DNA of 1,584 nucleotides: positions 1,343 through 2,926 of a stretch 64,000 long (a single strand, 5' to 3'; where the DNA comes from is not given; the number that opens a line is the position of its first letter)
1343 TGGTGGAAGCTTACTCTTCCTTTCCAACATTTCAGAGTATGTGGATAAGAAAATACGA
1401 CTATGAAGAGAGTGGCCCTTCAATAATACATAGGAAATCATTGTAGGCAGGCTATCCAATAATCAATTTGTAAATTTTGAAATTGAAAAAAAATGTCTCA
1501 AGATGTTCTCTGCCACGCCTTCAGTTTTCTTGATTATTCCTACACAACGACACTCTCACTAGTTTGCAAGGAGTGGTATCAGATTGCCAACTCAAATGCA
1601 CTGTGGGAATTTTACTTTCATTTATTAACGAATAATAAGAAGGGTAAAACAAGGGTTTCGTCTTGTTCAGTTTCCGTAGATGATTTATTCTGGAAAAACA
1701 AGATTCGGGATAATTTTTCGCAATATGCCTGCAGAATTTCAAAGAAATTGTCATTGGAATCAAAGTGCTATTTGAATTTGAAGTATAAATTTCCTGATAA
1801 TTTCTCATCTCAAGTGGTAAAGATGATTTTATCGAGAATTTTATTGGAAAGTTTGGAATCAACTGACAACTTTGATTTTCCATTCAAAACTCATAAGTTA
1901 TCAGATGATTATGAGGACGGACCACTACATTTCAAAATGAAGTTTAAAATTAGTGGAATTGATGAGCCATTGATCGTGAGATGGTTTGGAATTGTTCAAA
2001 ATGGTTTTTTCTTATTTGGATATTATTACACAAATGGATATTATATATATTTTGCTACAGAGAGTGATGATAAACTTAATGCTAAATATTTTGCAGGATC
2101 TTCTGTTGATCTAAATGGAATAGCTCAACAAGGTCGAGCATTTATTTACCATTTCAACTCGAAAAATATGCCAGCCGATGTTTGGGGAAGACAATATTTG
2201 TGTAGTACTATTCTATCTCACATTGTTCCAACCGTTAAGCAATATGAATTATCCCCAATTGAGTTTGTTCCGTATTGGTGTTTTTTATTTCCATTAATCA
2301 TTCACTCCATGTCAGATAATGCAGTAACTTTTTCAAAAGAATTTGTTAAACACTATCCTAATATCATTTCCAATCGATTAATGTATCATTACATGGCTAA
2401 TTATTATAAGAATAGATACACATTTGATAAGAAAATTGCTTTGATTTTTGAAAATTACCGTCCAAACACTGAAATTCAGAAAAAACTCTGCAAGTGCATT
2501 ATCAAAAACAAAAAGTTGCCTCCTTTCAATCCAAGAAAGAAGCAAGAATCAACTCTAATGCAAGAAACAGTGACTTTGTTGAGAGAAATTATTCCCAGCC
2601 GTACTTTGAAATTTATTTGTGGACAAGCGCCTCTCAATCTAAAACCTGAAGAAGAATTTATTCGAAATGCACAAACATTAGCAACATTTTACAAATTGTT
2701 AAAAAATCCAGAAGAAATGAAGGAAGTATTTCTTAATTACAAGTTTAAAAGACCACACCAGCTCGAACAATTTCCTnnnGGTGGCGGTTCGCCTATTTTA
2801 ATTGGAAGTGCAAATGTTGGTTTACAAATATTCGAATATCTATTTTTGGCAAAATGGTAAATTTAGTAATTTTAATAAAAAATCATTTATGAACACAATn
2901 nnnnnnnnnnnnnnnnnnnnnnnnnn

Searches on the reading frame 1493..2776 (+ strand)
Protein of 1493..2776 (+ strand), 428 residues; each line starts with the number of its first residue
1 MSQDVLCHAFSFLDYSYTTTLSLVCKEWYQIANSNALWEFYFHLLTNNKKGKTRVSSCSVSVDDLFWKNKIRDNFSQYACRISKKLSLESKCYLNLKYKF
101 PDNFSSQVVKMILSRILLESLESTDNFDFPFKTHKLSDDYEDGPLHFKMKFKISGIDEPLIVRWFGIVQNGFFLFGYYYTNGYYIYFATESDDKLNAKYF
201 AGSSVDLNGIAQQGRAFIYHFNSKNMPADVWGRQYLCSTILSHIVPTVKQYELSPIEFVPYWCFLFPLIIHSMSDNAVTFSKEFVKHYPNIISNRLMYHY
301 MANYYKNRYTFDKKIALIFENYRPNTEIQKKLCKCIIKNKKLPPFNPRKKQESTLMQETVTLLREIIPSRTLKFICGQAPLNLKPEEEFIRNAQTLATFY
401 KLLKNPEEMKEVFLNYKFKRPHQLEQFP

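Call 7: search_protein_families(library=pfam, proteins=[window:1493-2776:+])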
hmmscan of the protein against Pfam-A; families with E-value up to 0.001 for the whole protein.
window:1493-2776:+ (428 aa): 2 families
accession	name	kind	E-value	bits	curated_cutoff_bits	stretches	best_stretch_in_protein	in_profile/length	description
PF12937.12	F-box-like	-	9.1e-08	32.2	24.3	1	4-39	7-42/47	F-box-like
PF00646.38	F-box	-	1.2e-07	31.8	20.5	1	2-39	5-42/43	F-box domain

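Call 14: find_encoding_contigs(protein=window:1493-2776:+, flank=10000)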
Protein window:1493-2776:+ (428 aa): no gene with exactly this product is on record in the collection.
